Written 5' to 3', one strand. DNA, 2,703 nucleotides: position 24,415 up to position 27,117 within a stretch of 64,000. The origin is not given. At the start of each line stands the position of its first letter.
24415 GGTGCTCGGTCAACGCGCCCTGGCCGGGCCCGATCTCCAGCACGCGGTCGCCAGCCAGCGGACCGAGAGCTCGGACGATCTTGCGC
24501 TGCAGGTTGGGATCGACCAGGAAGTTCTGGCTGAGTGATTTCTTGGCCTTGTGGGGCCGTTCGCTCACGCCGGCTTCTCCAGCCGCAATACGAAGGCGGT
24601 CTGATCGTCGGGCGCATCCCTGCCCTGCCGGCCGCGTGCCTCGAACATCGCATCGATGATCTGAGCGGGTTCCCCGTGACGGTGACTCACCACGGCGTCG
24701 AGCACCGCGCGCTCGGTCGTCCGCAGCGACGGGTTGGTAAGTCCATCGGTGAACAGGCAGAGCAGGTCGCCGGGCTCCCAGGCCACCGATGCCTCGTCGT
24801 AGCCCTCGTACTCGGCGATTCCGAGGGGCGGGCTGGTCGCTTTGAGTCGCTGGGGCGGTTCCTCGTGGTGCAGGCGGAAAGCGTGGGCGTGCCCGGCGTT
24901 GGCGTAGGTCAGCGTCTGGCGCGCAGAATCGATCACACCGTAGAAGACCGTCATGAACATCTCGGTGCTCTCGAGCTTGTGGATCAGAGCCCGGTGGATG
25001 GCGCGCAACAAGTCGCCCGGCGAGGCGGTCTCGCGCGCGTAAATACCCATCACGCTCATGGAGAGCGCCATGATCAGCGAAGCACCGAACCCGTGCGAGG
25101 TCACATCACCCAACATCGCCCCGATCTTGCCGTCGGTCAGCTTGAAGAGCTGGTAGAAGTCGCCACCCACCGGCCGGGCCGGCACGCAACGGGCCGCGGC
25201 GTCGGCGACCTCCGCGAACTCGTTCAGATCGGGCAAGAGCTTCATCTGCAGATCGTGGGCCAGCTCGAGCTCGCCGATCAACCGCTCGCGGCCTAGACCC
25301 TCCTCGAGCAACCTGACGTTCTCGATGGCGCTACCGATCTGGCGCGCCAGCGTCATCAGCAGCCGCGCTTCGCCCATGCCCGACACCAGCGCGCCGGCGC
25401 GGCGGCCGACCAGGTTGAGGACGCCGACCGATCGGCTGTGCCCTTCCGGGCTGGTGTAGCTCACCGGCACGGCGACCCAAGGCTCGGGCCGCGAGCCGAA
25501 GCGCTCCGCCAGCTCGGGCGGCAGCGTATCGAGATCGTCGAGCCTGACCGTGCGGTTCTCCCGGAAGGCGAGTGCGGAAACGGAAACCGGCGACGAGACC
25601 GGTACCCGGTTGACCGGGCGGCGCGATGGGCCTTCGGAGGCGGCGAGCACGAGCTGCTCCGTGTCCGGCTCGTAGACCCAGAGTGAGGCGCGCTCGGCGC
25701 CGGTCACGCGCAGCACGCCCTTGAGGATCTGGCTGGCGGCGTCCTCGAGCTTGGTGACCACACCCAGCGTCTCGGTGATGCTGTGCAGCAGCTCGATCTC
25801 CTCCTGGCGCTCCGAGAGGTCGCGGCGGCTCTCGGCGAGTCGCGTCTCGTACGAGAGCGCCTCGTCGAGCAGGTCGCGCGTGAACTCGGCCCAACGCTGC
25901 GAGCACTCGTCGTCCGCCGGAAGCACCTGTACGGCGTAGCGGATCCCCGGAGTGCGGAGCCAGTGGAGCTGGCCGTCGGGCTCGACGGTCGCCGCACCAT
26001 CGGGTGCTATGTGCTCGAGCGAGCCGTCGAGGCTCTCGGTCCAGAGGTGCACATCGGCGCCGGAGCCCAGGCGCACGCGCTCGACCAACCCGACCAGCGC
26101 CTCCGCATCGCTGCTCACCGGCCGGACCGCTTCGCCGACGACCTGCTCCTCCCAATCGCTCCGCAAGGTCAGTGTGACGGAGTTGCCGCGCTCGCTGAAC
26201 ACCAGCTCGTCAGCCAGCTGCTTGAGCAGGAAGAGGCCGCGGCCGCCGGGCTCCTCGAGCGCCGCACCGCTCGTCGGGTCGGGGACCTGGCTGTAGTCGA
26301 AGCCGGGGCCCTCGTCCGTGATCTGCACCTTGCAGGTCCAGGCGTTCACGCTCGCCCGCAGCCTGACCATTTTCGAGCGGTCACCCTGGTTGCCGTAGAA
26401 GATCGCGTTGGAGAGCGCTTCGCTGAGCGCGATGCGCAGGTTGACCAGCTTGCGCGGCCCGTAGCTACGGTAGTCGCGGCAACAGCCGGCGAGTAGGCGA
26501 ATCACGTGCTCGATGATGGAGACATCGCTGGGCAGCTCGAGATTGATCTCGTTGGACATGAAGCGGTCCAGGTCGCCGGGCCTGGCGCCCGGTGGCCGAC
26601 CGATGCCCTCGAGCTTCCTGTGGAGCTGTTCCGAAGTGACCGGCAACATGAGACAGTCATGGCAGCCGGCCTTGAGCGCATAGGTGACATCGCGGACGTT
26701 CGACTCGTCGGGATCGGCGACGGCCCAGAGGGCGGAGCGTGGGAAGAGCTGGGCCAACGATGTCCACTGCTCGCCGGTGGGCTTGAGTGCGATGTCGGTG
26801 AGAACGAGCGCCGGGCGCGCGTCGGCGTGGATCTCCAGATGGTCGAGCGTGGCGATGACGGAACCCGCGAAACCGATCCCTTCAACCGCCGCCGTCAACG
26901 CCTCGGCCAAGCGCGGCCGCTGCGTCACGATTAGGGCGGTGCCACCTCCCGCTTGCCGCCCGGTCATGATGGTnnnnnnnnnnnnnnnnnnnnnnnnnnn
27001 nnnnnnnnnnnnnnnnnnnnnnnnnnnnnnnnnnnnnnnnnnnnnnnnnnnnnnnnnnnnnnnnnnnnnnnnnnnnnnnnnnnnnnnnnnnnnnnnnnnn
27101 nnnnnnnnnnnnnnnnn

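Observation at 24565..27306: Partner-switching module with kinase and phosphatase fused in one 800-aa protein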

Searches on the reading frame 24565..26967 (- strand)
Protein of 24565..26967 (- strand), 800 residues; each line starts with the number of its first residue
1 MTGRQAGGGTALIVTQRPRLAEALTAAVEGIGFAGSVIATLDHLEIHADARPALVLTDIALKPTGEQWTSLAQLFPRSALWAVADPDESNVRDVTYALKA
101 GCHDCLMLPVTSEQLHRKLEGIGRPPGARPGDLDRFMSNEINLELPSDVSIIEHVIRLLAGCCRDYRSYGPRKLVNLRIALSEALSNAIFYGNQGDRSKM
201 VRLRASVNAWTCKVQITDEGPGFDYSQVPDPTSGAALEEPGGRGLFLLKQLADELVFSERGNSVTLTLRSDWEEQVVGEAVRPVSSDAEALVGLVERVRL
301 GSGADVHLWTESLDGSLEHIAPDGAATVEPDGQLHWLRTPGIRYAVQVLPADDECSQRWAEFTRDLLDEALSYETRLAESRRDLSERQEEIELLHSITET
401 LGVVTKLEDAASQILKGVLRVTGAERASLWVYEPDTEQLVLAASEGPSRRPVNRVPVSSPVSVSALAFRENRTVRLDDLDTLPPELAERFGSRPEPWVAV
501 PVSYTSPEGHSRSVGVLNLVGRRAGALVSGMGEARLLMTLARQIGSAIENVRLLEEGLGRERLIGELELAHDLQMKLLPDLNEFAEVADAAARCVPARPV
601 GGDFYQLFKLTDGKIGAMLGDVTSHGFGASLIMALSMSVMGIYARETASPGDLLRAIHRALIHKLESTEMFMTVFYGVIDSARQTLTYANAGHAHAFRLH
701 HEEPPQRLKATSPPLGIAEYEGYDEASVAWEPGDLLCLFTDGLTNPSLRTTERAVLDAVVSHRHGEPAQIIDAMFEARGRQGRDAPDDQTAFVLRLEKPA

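Call 3: search_protein_families(library=pfam, proteins=[window:24565-26967:-], max_evalue=0.1)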
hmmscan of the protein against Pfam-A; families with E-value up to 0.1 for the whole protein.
window:24565-26967:- (800 aa): 6 families
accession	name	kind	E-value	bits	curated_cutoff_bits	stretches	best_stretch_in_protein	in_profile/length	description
PF07228.17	SpoIIE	-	1.5e-38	133.1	25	1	612-796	2-191/192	Stage II sporulation protein E (SpoIIE)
PF13581.12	HATPase_c_2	-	1e-22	80.9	27.4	1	152-267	8-126/127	Histidine kinase-like ATPase domain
PF13185.12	GAF_2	-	3e-13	50.6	28.6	1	407-549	4-136/136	GAF domain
PF13492.12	GAF_3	-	3.8e-10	40.7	27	1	407-550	2-129/129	GAF domain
PF01590.32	GAF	-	7.9e-09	36.6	22.4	1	407-548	2-133/133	GAF domain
PF02518.31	HATPase_c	-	3.4e-05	24.7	26.4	1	176-268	5-107/111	Histidine kinase-, DNA gyrase B-, and HSP90-like ATPase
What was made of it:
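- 26161..26553 (-): RsbW/SpoIIAB-type serine kinase / anti-sigma domain (HATPase_c_2), residues 139-269. Pfam PF13581, E=1e-22 (call 3).
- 25321..25749 (-): GAF domain, residues 407-549. Pfam GAF_2 E=3e-13, GAF_3 E=4e-10, GAF E=8e-9 (call 3).
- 24580..25206 (-): SpoIIE/RsbU-type PP2C (PPM) serine phosphatase, residues 588-796. Pfam SpoIIE, E=1.5e-38 (call 3).
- On RsbW/SpoIIAB-type serine kinase / anti-sigma factor: PF13581 scores 80.9 bits against 27.4 (call 3).
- On SpoIIE/RsbU-type PP2C (PPM) phosphatase: PF07228 scores 133 bits against 25 (call 3).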

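Call 4: search_protein_families(library=ncbifam, proteins=[window:24565-26967:-], max_evalue=0.1)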
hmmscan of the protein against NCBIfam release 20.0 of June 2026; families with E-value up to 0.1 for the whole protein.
window:24565-26967:- (800 aa): 6 families
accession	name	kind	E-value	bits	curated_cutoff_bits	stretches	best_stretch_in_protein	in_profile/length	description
NF045505.1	RR_RssB_Pseudo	equivalog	6.2e-13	48.6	700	1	570-759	159-358/394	two-component system response regulator RssB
NF003144.0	PRK04069.1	equivalog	4.3e-09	36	145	1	138-268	5-141/161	anti-sigma B factor RsbW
TIGR02865.1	spore_II_E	equivalog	6.3e-09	34.5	490.8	1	584-796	550-763/764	stage II sporulation protein E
TIGR01925.2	spIIAB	equivalog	1.2e-08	34.9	135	1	172-268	33-132/137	anti-sigma F factor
TIGR01924.1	rsbW_low_gc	equivalog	4e-08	32.9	155.05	1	137-267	4-140/159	anti-sigma B factor RsbW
NF040689.1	MtrAB_MtrA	equivalog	0.049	13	300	1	12-117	2-107/219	MtrAB system response regulator MtrA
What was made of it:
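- On RsbW/SpoIIAB-type serine kinase / anti-sigma factor: TIGR01924 scores 32.9 against 155 (call 4).
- Closest known: HsbR/HsbA. Different: Sequence relationship is at domain level only: the NCBIfam RssB_Pseudo model matches only the PP2C part, at 48.6 bits against a cutoff of 700 (call 4).
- Closest known: Canonical RsbV-RsbW-RsbU / SpoIIAA-SpoIIAB-SpoIIE partner switches. Different: All scores are below the equivalog cutoffs (call 4).
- The protein scores far below the NCBIfam RsbW equivalog cutoffs (36 against 145 bits, call 4).
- Tried and rejected: Pfam and NCBIfam could not confirm the receiver: there was no Pfam hit, and MtrA scored only E=0.049 (calls 3, 4).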

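Call 5: find_homologous_proteins(query=window:24565-26967:-, max_evalue=1e-10)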
Query window:24565-26967:- (800 aa): 68 proteins with E <= 1e-10 among 8000 candidates.
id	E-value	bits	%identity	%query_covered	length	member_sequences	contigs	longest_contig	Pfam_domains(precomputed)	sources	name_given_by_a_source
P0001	0.0e+0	1784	100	100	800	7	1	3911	PF13185.13,PF01590.33,PF13581.13,PF13492.13,PF07228.18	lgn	-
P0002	0.0e+0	1488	82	100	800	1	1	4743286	PF13185.13,PF01590.33,PF13581.13,PF02518.32,PF13492.13,PF07228.18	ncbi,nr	ncbi:MAG: SpoIIE family protein phosphatase [Gemmatimonadota bacterium]|nr:MAG: SpoIIE family protei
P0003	0.0e+0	1477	81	100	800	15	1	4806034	PF13185.13,PF01590.33,PF13581.13,PF02518.32,PF13492.13,PF07228.18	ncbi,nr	ncbi:MAG: SpoIIE family protein phosphatase [Gemmatimonadota bacterium]|nr:MAG: SpoIIE family protei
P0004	0.0e+0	1449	81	100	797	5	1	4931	PF13185.13,PF01590.33,PF13581.13,PF02518.32,PF13492.13,PF07228.18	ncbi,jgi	jgi:sigma-B regulation protein RsbU (phosphoserine phosphatase)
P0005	0.0e+0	1382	78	100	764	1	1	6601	PF13185.13,PF01590.33,PF13581.13,PF02518.32,PF13492.13,PF07228.18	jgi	jgi:sigma-B regulation protein RsbU (phosphoserine phosphatase)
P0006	0.0e+0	1358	75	99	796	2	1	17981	PF13185.13,PF01590.33,PF13581.13,PF02518.32,PF13492.13,PF07228.18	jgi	-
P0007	0.0e+0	1353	76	99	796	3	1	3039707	PF13185.13,PF01590.33,PF13581.13,PF02518.32,PF13492.13,PF07228.18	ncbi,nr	ncbi:MAG: SpoIIE family protein phosphatase [Gemmatimonadota bacterium]|nr:MAG: SpoIIE family protei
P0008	0.0e+0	1349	74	99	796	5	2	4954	PF13185.13,PF01590.33,PF13581.13,PF02518.32,PF13492.13,PF07228.18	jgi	jgi:sigma-B regulation protein RsbU (phosphoserine phosphatase)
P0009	0.0e+0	1293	81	91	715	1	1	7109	PF13185.13,PF01590.33,PF13581.13,PF02518.32,PF13492.13,PF07228.18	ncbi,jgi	jgi:sigma-B regulation protein RsbU (phosphoserine phosphatase)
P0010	0.0e+0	1293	73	100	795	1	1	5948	PF13185.13,PF01590.33,PF13581.13,PF02518.32,PF13492.13,PF07228.18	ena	-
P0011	0.0e+0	1292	72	100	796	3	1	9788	PF13185.13,PF01590.33,PF13581.13,PF02518.32,PF13492.13,PF07228.18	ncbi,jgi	jgi:sigma-B regulation protein RsbU (phosphoserine phosphatase)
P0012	0.0e+0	1287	73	99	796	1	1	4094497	PF13185.13,PF01590.33,PF13581.13,PF02518.32,PF13492.13,PF07228.18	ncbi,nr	ncbi:MAG: SpoIIE family protein phosphatase [Gemmatimonadota bacterium]|nr:MAG: SpoIIE family protei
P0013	0.0e+0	1276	74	97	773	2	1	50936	PF13185.13,PF01590.33,PF13581.13,PF02518.32,PF13492.13,PF07228.18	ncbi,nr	ncbi:MAG: SpoIIE family protein phosphatase [Gemmatimonadetes bacterium]|nr:SpoIIE family protein ph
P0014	0.0e+0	1260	72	100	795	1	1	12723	PF13185.13,PF01590.33,PF13581.13,PF02518.32,PF13492.13,PF07228.18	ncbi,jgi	jgi:sigma-B regulation protein RsbU (phosphoserine phosphatase)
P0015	0.0e+0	1254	72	99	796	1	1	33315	PF13185.13,PF01590.33,PF13581.13,PF02518.32,PF13492.13,PF07228.18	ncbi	-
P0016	0.0e+0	1246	71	99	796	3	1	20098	PF13185.13,PF01590.33,PF13581.13,PF02518.32,PF13492.13,PF07228.18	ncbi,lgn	ncbi:MAG: SpoIIE family protein phosphatase [Gemmatimonadota bacterium]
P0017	0.0e+0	1241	71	99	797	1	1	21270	PF13185.13,PF01590.33,PF13581.13,PF02518.32,PF13492.13,PF07228.18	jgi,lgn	jgi:sigma-B regulation protein RsbU (phosphoserine phosphatase)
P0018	0.0e+0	1231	71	99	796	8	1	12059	PF13185.13,PF01590.33,PF13581.13,PF02518.32,PF13492.13,PF07228.18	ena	-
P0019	0.0e+0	1226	69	99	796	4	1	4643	PF13185.13,PF01590.33,PF13581.13,PF02518.32,PF13492.13,PF07228.18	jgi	-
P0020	0.0e+0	1220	70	97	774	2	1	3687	PF13185.13,PF01590.33,PF13581.13,PF02518.32,PF13492.13,PF07228.18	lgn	-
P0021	0.0e+0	1217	70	99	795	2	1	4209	PF13185.13,PF01590.33,PF13581.13,PF02518.32,PF13492.13,PF07228.18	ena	-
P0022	0.0e+0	1217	68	100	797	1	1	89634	PF13185.13,PF01590.33,PF13581.13,PF02518.32,PF13492.13,PF07228.18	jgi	-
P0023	0.0e+0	1215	70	98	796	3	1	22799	PF13185.13,PF01590.33,PF13581.13,PF02518.32,PF13492.13,PF07228.18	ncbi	-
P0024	0.0e+0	1214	69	99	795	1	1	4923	PF13185.13,PF01590.33,PF13581.13,PF02518.32,PF13492.13,PF07228.18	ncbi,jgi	jgi:sigma-B regulation protein RsbU (phosphoserine phosphatase)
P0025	0.0e+0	1214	70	99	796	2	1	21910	PF13185.13,PF01590.33,PF13581.13,PF02518.32,PF13492.13,PF07228.18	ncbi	-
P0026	0.0e+0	1212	68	100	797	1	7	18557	PF13185.13,PF01590.33,PF13581.13,PF02518.32,PF13492.13,PF07228.18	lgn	-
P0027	0.0e+0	1211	69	99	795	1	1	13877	PF13185.13,PF01590.33,PF13581.13,PF02518.32,PF13492.13,PF07228.18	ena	-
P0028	0.0e+0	1211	69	99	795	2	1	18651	PF13185.13,PF01590.33,PF13581.13,PF02518.32,PF13492.13,PF07228.18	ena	-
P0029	0.0e+0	1209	69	100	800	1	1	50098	PF13185.13,PF01590.33,PF13581.13,PF02518.32,PF13492.13,PF07228.18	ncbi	-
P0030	0.0e+0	1204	69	99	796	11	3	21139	PF13185.13,PF01590.33,PF13581.13,PF13492.13,PF07228.18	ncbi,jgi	jgi:sigma-B regulation protein RsbU (phosphoserine phosphatase)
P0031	0.0e+0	1203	70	99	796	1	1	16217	PF13185.13,PF01590.33,PF13581.13,PF02518.32,PF13492.13,PF07228.18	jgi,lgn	jgi:sigma-B regulation protein RsbU (phosphoserine phosphatase)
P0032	0.0e+0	1202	69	99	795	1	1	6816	PF13185.13,PF01590.33,PF13581.13,PF02518.32,PF13492.13,PF07228.18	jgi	jgi:sigma-B regulation protein RsbU (phosphoserine phosphatase)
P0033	0.0e+0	1187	69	96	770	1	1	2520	PF13185.13,PF01590.33,PF13581.13,PF02518.32,PF13492.13,PF07228.18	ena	-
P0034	0.0e+0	1180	66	100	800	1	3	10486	PF13185.13,PF01590.33,PF13581.13,PF02518.32,PF13492.13,PF07228.18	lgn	-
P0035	0.0e+0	1173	67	99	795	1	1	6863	PF13185.13,PF01590.33,PF13581.13,PF02518.32,PF13492.13,PF07228.18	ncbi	-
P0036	0.0e+0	1171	73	91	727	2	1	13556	PF13185.13,PF01590.33,PF13581.13,PF02518.32,PF13492.13,PF07228.18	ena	-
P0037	0.0e+0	1124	65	99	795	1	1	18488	PF13185.13,PF01590.33,PF13581.13,PF02518.32,PF13492.13,PF07228.18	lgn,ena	-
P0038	0.0e+0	1119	64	99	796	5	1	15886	PF13185.13,PF01590.33,PF13581.13,PF02518.32,PF13492.13,PF07228.18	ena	-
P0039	0.0e+0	1075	63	100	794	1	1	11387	PF13185.13,PF01590.33,PF13581.13,PF02518.32,PF13492.13,PF07228.18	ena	-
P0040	0.0e+0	1019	58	99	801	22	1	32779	PF13185.13,PF01590.33,PF13581.13,PF02518.32,PF13492.13,PF07228.18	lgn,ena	-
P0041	1.4e-286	971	56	99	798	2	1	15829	PF13185.13,PF01590.33,PF13581.13,PF02518.32,PF13492.13,PF07228.18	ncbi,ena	-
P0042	6.0e-282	956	71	78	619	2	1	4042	PF13185.13,PF01590.33,PF13581.13,PF02518.32,PF13492.13,PF07228.18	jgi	jgi:sigma-B regulation protein RsbU (phosphoserine phosphatase)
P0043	3.2e-281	953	55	99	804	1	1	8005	PF13185.13,PF01590.33,PF13581.13,PF02518.32,PF13492.13,PF07228.18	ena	-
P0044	2.2e-265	901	83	60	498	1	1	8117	PF13581.13,PF02518.32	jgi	jgi:serine/threonine-protein kinase RsbW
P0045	2.2e-263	894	74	69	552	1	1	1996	PF13185.13,PF01590.33,PF13492.13,PF07228.18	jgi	jgi:sigma-B regulation protein RsbU (phosphoserine phosphatase)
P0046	2.5e-256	871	69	51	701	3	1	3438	PF13185.13,PF01590.33,PF13581.13,PF02518.32,PF13492.13,PF07228.18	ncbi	-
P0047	1.8e-242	825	60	81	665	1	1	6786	PF13185.13,PF01590.33,PF13581.13,PF02518.32,PF13492.13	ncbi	-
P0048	2.0e-139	484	59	47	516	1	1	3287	PF13581.13,PF02518.32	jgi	jgi:serine/threonine-protein kinase RsbW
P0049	1.1e-19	88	31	25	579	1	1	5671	PF00072.31,PF07228.18,PF13466.13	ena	-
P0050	8.1e-18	82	36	22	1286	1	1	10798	PF08447.19,PF13185.13,PF13581.13,PF08448.17,PF02518.32,PF00512.32,PF00072.31,PF07228.18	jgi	jgi:signal transduction histidine kinase/DNA-binding response OmpR family regulator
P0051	2.2e-17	81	36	21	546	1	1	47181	PF13185.13,PF01590.33,PF13581.13,PF13492.13,PF07228.18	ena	-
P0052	5.4e-17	79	26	36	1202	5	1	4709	PF13426.14,PF13188.14,PF13185.13,PF01590.33,PF13581.13,PF08448.17,PF02518.32,PF13492.13,PF00989.32,PF07228.18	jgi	jgi:PAS domain S-box-containing protein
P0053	8.1e-16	76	27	36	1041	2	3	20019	PF13426.14,PF13188.14,PF13185.13,PF01590.33,PF13581.13,PF08448.17,PF02518.32,PF13492.13,PF00989.32,PF07228.18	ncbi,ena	-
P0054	5.1e-15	73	33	23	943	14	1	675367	PF08447.19,PF13185.13,PF01590.33,PF13581.13,PF02518.32,PF07228.18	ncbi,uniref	ncbi:SpoIIE family protein phosphatase [Streptomyces sp. NPDC006251]|uniref:SpoIIE family protein ph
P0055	5.4e-15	73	33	23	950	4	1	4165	PF08447.19,PF13185.13,PF01590.33,PF13581.13,PF02518.32,PF07228.18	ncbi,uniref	ncbi:SpoIIE family protein phosphatase [Streptomyces sp. NPDC006386]|uniref:SpoIIE family protein ph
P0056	8.8e-15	72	27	43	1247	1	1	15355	PF13426.14,PF13188.14,PF13185.13,PF13492.13,PF08447.19,PF12860.14,PF01590.33,PF13581.13,PF08448.17,PF02518.32,PF00989.32,PF07228.18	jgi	jgi:PAS domain S-box-containing protein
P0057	9.6e-14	69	28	25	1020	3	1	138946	PF13188.14,PF13185.13,PF01590.33,PF13581.13,PF08448.17,PF02518.32,PF13492.13,PF07228.18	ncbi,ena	-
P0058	1.0e-13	69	30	23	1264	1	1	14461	PF08447.19,PF13426.14,PF13185.13,PF01590.33,PF13581.13,PF08448.17,PF13493.12,PF00989.32,PF07228.18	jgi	jgi:sigma-B regulation protein RsbU (phosphoserine phosphatase)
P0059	4.2e-13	67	32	26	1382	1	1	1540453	PF13188.14,PF13185.13,PF13581.13,PF08448.17,PF02518.32,PF00512.32,PF00989.32,PF00072.31,PF07228.18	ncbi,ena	-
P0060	9.2e-13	65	31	24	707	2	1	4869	PF00672.31,PF02743.25,PF22673.3,PF07228.18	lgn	-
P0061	1.2e-12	65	30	32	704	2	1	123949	PF13185.13,PF01590.33,PF13581.13,PF07228.18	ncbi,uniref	ncbi:SpoIIE family protein phosphatase [Streptomyces sp. NPDC086519]|uniref:SpoIIE family protein ph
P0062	1.7e-12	65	27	33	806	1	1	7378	PF08447.19,PF13185.13,PF01590.33,PF13581.13,PF13492.13,PF07228.18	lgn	-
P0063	4.1e-12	63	32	27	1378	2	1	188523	PF13426.14,PF13188.14,PF13185.13,PF13581.13,PF08448.17,PF02518.32,PF00512.32,PF00989.32,PF00072.31,PF07228.18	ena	-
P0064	6.5e-12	63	33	23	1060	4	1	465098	PF08447.19,PF13185.13,PF01590.33,PF13581.13,PF02518.32,PF07228.18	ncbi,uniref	ncbi:SpoIIE family protein phosphatase [Streptomyces sp. NPDC086081]|uniref:SpoIIE family protein ph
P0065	7.7e-12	62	33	22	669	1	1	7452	PF05231.20,PF13581.13,PF07228.18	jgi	jgi:integral membrane sensor domain MASE1/anti-sigma regulatory factor (Ser/Thr protein kinase)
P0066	3.8e-11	60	28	28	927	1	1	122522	PF13426.14,PF13185.13,PF01590.33,PF13581.13,PF08448.17,PF13492.13,PF00989.32,PF07228.18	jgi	jgi:PAS domain S-box-containing protein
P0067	6.3e-11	59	35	18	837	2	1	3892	PF08447.19,PF13426.14,PF13188.14,PF13185.13,PF01590.33,PF08448.17,PF13492.13,PF00989.32,PF07228.18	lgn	-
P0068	7.2e-11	59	27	32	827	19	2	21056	PF02743.25,PF22673.3,PF13581.13,PF07228.18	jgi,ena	jgi:serine phosphatase RsbU (regulator of sigma subunit)/anti-sigma regulatory factor (Ser/Thr prote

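Call 9: find_related_loci(query=A1, collection=genome_contigs, flank=8000)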
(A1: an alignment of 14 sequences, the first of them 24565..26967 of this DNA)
Query A1 (800 aa) in genome_contigs; peptide patterns used: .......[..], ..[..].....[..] (x = any residue, [..] = any of these).
304 stretches matched a pattern; 262 encode a relative of the query (tblastn E <= 1e-3); the best 80 are kept; 80 distinct loci.
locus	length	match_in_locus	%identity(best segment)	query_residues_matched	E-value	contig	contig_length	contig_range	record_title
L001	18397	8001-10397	82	1-799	0e+0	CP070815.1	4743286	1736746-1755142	MAG: Gemmatimonadota bacterium isolate bin118 chromosome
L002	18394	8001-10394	83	1-798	0e+0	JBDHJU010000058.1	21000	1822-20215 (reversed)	MAG: Gemmatimonadota bacterium isolate BHB10-26_Bin_323 BHB10-26_Bin_323_scaffold_8713, whole genome shotgun sequence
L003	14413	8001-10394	82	1-798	0e+0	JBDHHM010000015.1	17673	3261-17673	MAG: Gemmatimonadota bacterium isolate M8-62_Bin_196 M8-62_Bin_196_scaffold_13440, whole genome shotgun sequence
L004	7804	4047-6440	83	1-798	0e+0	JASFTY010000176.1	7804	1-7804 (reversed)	MAG: Gemmatimonadales bacterium isolate D1103U20metaG_sub_Bin_457 D1103U20metaG_FD_scaffold_3361_c1, whole genome shotgu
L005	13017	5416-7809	82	1-798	0e+0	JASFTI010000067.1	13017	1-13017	MAG: Gemmatimonadales bacterium isolate D1103U20metaG_Bin_262 D1103U20metaG_FD_scaffold_1313_c1, whole genome shotgun se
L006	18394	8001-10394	82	1-798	0e+0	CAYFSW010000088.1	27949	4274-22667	MAG TPA_asm: uncultured Gemmatimonadota bacterium isolate ERP108616_co1_161 genome assembly, contig: k119_1636368, whole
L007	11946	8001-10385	76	1-795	0e+0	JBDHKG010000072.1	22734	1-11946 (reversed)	MAG: Gemmatimonadota bacterium isolate BHB10-38_Bin_179 BHB10-38_Bin_179_scaffold_18705, whole genome shotgun sequence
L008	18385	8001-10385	76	1-795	0e+0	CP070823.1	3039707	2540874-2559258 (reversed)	MAG: Gemmatimonadota bacterium isolate bin113 chromosome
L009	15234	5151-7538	72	1-796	0e+0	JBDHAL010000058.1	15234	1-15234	MAG: Gemmatimonadota bacterium isolate M3-44_Bin_235 M3-44_Bin_235_scaffold_15808, whole genome shotgun sequence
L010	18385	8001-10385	71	1-796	0e+0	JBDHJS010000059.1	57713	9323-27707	MAG: Gemmatimonadota bacterium isolate BHB10-26_Bin_292 BHB10-26_Bin_292_scaffold_10973, whole genome shotgun sequence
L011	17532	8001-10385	71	1-796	0e+0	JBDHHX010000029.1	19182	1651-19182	MAG: Gemmatimonadota bacterium isolate M8-62_Bin_360 M8-62_Bin_360_scaffold_10183, whole genome shotgun sequence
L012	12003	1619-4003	71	1-795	0e+0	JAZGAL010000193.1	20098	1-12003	MAG: Gemmatimonadota bacterium isolate SCS1bin.26 SCS1bin.26_193, whole genome shotgun sequence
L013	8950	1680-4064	70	1-795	0e+0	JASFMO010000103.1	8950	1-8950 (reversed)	MAG: Gemmatimonadales bacterium isolate D0817S02metaG_Bin_254 D0817S02metaG_FD_scaffold_1705_c1, whole genome shotgun se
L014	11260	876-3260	70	1-795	0e+0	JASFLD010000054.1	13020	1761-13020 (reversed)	MAG: Gemmatimonadales bacterium isolate D0817M02metaG_sub_Bin_188 D0817M02metaG_FD_scaffold_1621_c1, whole genome shotgu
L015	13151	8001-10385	72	1-795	0e+0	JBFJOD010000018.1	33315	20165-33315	MAG: Gemmatimonadota bacterium isolate Mix_sand18.2022.04.D.102 k141_3815245_length_33315_cov_12.0033, whole genome shot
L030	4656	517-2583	39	120-795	1e-127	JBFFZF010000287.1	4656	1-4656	MAG: Longimicrobiales bacterium isolate Mix_sand01.2020.11.G.19 k141_1031449_length_4656_cov_15.1619, whole genome shotg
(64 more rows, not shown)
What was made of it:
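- Fusion history: all 80 fetched loci are Gemmatimonadota, and the scan counted 262 stretches encoding a relative (call 9).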
